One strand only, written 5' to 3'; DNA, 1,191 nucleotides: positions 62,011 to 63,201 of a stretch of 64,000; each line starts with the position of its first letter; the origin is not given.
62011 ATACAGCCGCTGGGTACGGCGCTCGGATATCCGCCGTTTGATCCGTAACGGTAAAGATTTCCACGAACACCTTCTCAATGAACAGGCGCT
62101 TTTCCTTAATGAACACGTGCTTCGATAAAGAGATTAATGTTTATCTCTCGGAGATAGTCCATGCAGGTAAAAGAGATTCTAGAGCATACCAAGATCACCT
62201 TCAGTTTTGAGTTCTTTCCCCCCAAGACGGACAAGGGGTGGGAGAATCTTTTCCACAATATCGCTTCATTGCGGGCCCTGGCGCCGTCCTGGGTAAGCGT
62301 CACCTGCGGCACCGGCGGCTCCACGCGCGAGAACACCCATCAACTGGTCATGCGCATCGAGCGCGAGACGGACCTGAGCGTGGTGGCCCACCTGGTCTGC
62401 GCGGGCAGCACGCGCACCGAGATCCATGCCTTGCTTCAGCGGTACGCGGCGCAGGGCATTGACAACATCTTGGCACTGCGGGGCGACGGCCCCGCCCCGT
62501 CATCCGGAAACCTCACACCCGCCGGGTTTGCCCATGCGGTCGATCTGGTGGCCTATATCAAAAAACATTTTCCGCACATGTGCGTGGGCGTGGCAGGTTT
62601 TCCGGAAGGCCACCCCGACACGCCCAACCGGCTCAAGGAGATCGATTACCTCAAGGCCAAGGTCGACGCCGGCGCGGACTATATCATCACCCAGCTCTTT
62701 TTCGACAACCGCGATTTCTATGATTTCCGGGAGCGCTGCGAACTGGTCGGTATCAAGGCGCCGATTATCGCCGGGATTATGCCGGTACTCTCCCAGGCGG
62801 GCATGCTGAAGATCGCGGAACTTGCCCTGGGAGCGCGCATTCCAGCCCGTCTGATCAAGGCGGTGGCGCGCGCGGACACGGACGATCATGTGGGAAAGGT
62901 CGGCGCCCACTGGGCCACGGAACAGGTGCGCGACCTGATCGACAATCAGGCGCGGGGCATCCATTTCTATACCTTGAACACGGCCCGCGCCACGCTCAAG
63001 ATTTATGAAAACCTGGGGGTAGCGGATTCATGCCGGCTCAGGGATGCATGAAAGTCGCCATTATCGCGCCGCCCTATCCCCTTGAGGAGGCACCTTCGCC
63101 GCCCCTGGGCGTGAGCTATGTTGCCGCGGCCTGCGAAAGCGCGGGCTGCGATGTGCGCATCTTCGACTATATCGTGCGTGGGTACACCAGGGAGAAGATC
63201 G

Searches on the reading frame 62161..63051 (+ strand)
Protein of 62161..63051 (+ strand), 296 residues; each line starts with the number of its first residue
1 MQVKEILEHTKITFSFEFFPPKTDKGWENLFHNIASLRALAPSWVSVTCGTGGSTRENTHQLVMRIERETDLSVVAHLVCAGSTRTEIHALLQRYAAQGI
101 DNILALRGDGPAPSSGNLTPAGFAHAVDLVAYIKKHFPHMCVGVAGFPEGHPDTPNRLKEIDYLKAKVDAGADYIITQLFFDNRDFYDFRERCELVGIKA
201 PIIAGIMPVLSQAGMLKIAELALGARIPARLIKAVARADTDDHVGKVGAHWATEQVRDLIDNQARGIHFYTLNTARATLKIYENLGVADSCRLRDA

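Call 70: find_encoding_contigs(protein=window:62161-63051:+, flank=10000, max_places=1)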
Protein window:62161-63051:+ (296 aa): 4 contigs read that carry it; 1 place shown.
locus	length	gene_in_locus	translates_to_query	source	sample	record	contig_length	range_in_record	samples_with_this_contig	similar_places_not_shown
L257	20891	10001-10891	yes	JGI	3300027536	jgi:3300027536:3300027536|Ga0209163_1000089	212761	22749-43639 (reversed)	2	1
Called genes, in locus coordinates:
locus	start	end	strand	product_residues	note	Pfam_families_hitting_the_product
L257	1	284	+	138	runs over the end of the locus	PF01402:RHH_1, PF08753:NikR_C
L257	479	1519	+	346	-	PF01891:CbiM, PF13190:PDGLE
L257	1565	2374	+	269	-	PF02361:CbiQ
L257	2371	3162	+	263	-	PF00005:ABC_tran, PF02463:SMC_N (weak), PF13304:AAA_21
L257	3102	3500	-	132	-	PF01022:HTH_5 (weak)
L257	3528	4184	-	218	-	PF01292:Ni_hydr_CYTB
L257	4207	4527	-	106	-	PF02256:Fe_hyd_SSU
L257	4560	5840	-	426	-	PF12838:Fer4_7 (weak), PF13237:Fer4_10 (faint), PF00037:Fer4 (weak), PF12837:Fer4_6 (weak), PF02906:Fe_hyd_lg_C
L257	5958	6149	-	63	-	-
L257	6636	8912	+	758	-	PF08267:Meth_synt_1, PF01717:Meth_synt_2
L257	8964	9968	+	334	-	PF03279:Lip_A_acyltrans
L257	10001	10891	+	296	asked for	PF02219:MTHFR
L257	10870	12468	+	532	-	PF02310:B12-binding, PF04055:Radical_SAM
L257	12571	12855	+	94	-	-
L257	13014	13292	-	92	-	-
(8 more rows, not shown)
